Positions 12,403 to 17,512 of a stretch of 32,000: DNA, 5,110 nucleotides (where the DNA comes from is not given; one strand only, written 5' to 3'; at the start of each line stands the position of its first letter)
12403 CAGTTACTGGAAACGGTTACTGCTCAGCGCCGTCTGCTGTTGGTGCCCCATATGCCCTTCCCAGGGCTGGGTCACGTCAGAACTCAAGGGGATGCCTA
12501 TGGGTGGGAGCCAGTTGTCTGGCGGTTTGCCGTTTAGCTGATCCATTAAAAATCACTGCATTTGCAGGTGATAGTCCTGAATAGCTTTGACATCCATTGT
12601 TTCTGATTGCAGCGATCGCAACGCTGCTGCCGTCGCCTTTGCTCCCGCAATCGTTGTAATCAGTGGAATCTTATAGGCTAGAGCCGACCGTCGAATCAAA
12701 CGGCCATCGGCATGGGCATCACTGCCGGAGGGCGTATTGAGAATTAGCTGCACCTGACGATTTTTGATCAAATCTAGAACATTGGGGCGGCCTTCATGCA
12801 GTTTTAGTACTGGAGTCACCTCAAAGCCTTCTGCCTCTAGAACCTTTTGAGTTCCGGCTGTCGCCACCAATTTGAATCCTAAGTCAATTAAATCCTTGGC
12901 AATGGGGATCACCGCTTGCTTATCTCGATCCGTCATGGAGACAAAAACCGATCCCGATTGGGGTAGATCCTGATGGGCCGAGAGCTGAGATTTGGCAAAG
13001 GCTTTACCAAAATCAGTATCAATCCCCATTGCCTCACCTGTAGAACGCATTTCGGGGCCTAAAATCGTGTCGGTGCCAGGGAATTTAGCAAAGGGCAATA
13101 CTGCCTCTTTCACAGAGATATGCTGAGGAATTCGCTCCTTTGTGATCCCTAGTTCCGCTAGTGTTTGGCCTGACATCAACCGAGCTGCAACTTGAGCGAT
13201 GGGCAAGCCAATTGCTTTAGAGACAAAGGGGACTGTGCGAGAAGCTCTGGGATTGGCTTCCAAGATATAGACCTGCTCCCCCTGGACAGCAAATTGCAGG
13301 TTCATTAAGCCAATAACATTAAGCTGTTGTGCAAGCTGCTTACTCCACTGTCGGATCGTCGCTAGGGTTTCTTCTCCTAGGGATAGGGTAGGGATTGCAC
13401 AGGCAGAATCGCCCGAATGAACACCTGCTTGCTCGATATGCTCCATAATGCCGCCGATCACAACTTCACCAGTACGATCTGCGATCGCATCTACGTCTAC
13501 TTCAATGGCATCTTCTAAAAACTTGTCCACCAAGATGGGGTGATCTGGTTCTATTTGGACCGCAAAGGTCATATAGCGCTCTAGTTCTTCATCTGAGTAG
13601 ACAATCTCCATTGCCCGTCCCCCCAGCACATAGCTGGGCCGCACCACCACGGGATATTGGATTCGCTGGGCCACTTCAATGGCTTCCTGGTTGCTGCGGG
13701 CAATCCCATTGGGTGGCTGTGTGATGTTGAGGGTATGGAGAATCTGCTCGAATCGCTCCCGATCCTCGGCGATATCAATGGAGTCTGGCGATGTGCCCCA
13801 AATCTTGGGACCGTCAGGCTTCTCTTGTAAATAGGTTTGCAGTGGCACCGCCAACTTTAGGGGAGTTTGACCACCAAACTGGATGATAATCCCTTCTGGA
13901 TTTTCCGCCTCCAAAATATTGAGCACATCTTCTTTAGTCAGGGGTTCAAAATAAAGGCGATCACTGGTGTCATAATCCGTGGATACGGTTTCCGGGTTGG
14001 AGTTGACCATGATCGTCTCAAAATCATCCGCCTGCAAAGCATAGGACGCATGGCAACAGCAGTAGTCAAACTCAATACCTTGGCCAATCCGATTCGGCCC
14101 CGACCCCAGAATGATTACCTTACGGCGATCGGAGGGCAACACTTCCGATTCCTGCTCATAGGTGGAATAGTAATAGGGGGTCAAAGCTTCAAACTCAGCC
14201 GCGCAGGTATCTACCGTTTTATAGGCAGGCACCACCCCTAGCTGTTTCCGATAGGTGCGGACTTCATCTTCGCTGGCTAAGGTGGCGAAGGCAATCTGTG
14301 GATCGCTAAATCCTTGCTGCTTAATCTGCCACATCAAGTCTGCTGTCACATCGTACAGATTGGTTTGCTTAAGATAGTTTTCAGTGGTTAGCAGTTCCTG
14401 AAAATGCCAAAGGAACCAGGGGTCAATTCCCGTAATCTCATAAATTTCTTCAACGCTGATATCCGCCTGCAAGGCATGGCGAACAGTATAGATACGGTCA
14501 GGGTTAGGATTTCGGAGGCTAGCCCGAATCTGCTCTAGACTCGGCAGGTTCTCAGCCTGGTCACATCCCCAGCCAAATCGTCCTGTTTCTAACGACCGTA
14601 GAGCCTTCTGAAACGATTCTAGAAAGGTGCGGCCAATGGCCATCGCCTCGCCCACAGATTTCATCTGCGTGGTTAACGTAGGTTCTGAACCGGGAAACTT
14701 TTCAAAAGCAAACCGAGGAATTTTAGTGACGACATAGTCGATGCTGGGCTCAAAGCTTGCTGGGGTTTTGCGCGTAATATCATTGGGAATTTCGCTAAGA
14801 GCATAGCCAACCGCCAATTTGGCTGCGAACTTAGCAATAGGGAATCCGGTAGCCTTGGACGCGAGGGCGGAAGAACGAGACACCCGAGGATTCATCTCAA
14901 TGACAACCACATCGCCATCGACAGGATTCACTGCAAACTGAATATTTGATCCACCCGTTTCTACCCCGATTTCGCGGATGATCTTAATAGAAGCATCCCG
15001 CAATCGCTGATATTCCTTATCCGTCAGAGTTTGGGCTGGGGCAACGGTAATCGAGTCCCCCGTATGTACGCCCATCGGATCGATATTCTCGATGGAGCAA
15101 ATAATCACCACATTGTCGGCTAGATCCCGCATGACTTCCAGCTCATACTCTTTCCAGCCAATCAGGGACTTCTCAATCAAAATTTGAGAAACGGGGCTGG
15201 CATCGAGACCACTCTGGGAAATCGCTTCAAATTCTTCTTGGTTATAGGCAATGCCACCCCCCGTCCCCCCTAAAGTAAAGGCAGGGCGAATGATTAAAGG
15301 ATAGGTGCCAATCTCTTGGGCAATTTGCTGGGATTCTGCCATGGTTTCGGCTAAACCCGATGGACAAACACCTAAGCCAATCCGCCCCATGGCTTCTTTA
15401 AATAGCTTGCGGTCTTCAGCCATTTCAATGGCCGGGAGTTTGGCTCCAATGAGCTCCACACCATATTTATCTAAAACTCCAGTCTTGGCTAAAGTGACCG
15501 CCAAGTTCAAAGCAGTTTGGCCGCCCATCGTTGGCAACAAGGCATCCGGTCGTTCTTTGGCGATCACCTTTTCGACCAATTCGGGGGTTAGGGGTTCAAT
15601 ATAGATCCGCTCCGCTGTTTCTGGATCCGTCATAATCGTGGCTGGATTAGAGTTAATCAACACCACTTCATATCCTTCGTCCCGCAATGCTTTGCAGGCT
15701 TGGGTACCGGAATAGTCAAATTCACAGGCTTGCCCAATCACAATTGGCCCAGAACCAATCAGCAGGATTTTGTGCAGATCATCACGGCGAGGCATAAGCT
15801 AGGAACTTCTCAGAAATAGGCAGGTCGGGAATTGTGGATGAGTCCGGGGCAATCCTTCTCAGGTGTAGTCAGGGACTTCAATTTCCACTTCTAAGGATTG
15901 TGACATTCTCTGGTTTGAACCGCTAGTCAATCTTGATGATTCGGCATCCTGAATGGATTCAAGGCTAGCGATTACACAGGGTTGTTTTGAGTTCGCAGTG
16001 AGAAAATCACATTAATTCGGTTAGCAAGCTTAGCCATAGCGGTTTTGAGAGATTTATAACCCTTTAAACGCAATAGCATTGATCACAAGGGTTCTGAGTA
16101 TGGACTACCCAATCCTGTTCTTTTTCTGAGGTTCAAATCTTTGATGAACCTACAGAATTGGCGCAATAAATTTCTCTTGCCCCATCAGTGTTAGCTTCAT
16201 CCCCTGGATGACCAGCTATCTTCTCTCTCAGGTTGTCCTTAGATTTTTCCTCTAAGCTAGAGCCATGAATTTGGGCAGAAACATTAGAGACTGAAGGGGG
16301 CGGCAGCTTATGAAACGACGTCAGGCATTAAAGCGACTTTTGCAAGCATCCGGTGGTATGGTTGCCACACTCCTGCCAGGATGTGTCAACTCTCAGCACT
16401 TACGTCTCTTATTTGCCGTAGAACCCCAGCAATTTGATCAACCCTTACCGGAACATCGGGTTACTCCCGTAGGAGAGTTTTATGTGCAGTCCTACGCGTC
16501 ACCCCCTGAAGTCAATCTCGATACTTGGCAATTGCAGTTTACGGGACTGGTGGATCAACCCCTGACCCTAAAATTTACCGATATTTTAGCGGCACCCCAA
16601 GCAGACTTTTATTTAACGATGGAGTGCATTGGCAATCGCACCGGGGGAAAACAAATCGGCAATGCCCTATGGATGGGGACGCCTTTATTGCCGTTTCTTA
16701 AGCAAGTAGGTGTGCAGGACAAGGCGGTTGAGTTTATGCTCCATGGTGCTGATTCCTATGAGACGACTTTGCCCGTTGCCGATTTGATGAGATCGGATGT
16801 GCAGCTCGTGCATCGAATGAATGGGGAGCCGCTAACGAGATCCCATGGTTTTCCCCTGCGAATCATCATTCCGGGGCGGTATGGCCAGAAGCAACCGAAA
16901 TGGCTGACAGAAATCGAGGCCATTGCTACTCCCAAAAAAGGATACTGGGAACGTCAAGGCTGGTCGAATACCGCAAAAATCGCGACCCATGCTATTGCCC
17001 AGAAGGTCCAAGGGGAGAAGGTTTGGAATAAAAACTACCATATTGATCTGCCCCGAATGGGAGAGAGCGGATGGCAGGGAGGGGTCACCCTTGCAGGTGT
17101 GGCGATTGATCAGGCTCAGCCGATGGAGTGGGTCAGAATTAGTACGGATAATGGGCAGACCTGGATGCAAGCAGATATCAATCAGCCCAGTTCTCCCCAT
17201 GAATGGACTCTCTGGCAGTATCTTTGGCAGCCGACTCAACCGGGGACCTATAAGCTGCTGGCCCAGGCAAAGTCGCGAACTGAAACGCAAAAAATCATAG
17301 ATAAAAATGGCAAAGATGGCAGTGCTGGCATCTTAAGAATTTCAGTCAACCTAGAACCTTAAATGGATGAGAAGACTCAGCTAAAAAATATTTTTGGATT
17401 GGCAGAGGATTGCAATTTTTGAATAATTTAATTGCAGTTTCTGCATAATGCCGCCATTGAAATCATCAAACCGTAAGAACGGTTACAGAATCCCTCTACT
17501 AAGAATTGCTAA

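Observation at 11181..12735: Direct repeat of the carB 3' end brackets an MBL-fold hydrolase gene: footprint of an insertion that rebuilt carB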

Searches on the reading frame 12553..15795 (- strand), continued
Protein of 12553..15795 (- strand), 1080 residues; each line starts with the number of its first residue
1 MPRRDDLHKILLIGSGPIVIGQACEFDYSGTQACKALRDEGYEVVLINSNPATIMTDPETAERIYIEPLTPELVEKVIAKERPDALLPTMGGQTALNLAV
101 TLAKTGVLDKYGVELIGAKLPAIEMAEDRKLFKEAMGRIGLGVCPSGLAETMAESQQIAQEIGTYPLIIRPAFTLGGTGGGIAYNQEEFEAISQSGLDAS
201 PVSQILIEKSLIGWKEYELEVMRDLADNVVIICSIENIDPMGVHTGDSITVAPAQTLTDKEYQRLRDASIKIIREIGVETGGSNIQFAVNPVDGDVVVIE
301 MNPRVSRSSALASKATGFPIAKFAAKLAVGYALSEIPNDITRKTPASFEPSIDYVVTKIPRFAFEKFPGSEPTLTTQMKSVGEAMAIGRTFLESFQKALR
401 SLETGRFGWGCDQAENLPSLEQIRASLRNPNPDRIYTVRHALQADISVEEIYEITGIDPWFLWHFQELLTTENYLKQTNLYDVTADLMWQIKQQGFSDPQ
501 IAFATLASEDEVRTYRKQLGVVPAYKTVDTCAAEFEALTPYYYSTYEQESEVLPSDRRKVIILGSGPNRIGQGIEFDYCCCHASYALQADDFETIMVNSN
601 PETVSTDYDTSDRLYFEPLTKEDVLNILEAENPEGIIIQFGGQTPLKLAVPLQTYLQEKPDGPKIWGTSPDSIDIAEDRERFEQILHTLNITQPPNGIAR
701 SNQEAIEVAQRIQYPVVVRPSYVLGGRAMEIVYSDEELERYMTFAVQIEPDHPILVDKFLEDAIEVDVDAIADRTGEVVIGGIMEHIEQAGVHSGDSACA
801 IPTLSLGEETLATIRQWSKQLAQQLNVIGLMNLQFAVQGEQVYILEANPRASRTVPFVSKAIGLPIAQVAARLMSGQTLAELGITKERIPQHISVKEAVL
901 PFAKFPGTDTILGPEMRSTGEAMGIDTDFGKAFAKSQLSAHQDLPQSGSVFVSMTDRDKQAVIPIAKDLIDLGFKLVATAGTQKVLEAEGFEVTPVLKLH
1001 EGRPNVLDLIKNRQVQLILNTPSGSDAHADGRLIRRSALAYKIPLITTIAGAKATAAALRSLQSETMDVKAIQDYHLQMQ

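Call 32: find_encoding_contigs(protein=P0125, flank=8000, max_places=3)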
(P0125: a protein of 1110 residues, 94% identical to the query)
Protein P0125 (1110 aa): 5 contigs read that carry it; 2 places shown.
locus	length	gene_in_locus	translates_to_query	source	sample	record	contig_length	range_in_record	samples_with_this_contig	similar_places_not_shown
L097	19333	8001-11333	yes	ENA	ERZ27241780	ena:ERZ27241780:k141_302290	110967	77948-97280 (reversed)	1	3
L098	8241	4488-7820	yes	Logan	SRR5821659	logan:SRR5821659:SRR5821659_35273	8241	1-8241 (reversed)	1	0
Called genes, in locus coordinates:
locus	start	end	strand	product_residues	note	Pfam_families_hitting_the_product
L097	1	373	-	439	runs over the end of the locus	PF00364:Biotin_lipoyl, PF02817:E3_binding, PF00198:2-oxoacid_dh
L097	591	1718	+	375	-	PF22020:RlmL_1st, PF02926:THUMP, PF01170:UPF0020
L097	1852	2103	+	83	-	-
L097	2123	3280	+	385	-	PF03562:MltA, PF06725:3D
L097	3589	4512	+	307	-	PF12974:Phosphonate-bd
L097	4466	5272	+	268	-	PF00005:ABC_tran, PF13304:AAA_21 (faint)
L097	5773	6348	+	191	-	-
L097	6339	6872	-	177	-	PF13302:Acetyltransf_3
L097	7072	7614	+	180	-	PF03734:YkuD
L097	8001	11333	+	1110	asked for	PF25596:CPSase_L_D1, PF02786:CPSase_L_D2, PF02787:CPSase_L_D3, PF25596:CPSase_L_D1, PF02222:ATP-grasp, PF02786:CPSase_L_D2, PF07478:Dala_Dala_lig_C (weak), PF02142:MGS, +3 more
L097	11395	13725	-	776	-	PF00989:PAS, PF13426:PAS_9, PF00989:PAS, PF13426:PAS_9, PF08447:PAS_3, PF00512:HisKA, PF02518:HATPase_c, PF00072:Response_reg, +2 more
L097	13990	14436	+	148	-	PF00293:NUDIX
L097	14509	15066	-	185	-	-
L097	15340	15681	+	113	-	PF06108:DUF952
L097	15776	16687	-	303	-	PF01370:Epimerase, PF04321:RmlD_sub_bind, PF07993:NAD_binding_4 (faint), PF16363:GDP_Man_Dehyd, PF02719:Polysacc_synt_2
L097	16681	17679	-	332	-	PF08240:ADH_N, PF01262:AlaDh_PNT_C (faint), PF00107:ADH_zinc_N, PF13602:ADH_zinc_N_2 (weak)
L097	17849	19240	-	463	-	PF07690:MFS_1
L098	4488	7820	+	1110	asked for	PF25596:CPSase_L_D1, PF02786:CPSase_L_D2, PF02787:CPSase_L_D3, PF25596:CPSase_L_D1, PF02222:ATP-grasp, PF02786:CPSase_L_D2, PF07478:Dala_Dala_lig_C (weak), PF02142:MGS, +3 more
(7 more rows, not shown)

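Call 54: list_cluster_members(proteins=[P0121, P0122, P0126, P0004, P0001, P0005, window:12556-15795:-])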
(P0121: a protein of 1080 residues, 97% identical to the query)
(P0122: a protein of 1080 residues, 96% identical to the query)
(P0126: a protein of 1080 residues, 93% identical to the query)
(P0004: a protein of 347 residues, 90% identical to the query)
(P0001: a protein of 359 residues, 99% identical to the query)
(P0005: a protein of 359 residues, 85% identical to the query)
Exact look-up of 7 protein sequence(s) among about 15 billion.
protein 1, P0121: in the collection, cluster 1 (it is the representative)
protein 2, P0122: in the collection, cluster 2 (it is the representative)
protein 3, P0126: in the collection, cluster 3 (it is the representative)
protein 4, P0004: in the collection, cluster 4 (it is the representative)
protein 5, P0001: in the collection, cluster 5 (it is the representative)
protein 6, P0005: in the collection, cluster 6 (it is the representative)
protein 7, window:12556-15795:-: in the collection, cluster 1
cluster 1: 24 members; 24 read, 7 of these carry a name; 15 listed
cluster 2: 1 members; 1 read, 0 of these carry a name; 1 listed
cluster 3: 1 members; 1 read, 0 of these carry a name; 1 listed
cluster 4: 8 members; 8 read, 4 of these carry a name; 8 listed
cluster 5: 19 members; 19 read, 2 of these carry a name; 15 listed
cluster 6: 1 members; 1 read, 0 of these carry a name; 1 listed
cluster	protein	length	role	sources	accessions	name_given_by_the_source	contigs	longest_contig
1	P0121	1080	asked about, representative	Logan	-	-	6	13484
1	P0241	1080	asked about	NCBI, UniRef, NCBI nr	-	-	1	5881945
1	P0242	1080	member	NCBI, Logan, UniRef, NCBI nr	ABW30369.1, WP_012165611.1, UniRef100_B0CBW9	carbamoyl-phosphate synthase large subunit [Acaryochloris marina] | Carbamoyl phosphate synthase large chain n=1 Tax=Acaryochloris marina (strain MBIC 11017) ...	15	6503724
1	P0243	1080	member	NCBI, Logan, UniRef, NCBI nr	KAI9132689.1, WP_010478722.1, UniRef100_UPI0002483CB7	carbamoyl-phosphate synthase large subunit [Acaryochloris sp. CCMEE 5410] | carbamoyl-phosphate synthase large subunit n=1 Tax=Acaryochloris sp. CCMEE 5410 ...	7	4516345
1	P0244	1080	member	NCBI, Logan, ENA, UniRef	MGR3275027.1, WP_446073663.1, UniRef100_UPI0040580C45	carbamoyl-phosphate synthase large subunit [Acaryochloris marina NIES-2412] | carbamoyl-phosphate synthase large subunit n=1 Tax=Acaryochloris marina TaxID=155978 ...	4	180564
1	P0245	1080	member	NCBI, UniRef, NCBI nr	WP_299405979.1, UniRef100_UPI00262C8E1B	carbamoyl-phosphate synthase large subunit [Acaryochloris sp. IP29b_bin.148] | carbamoyl-phosphate synthase large subunit n=1 Tax=Acaryochloris sp. IP29b_bin.148 ...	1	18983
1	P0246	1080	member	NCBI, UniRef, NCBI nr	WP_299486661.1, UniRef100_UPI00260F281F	carbamoyl-phosphate synthase large subunit [Acaryochloris sp. IP29b_bin.137] | carbamoyl-phosphate synthase large subunit n=1 Tax=Acaryochloris sp. IP29b_bin.137 ...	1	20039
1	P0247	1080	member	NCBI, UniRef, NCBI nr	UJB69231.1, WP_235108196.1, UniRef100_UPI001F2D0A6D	carbamoyl-phosphate synthase large subunit [Acaryochloris sp. 'Moss Beach'] | carbamoyl-phosphate synthase large subunit n=1 Tax=Acaryochloris sp. 'Moss Beach' ...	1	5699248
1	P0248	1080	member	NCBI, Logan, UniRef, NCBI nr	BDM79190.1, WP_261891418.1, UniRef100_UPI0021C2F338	carbamoyl-phosphate synthase large subunit [Acaryochloris marina] | carbamoyl-phosphate synthase large subunit n=1 Tax=Acaryochloris marina TaxID=155978 ...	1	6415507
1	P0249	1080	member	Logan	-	-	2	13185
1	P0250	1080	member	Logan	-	-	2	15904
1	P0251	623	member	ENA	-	-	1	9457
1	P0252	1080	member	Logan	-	-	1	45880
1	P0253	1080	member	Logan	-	-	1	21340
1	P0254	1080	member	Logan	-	-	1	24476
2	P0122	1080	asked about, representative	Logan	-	-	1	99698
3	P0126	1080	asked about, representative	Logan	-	-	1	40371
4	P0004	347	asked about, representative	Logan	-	-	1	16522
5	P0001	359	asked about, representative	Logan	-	-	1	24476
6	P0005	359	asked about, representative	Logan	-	-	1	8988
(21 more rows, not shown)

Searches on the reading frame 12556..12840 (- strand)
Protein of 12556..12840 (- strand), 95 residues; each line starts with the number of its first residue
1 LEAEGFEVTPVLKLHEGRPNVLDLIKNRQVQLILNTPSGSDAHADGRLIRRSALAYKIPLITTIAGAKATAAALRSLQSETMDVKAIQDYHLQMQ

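Call 58: find_related_loci(query=window:12556-12840:-, collection=viral_contigs, flank=5000)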
Query window:12556-12840:- (95 aa) in viral_contigs; peptide patterns used: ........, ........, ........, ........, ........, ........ (x = any residue, [..] = any of these).
24 stretches matched a pattern, but none encodes a relative of the query by tblastn (E <= 1e-3).

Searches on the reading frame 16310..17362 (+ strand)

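Call 8: search_protein_families(library=pfam, proteins=[window:16310-17362:+])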
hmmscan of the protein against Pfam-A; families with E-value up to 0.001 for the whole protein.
window:16310-17362:+ (350 aa): 1 family
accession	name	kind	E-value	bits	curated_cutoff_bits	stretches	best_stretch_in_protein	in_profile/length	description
PF00174.25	Oxidored_molyb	-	9.2e-43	146.2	24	1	65-213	4-169/169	Oxidoreductase molybdopterin binding domain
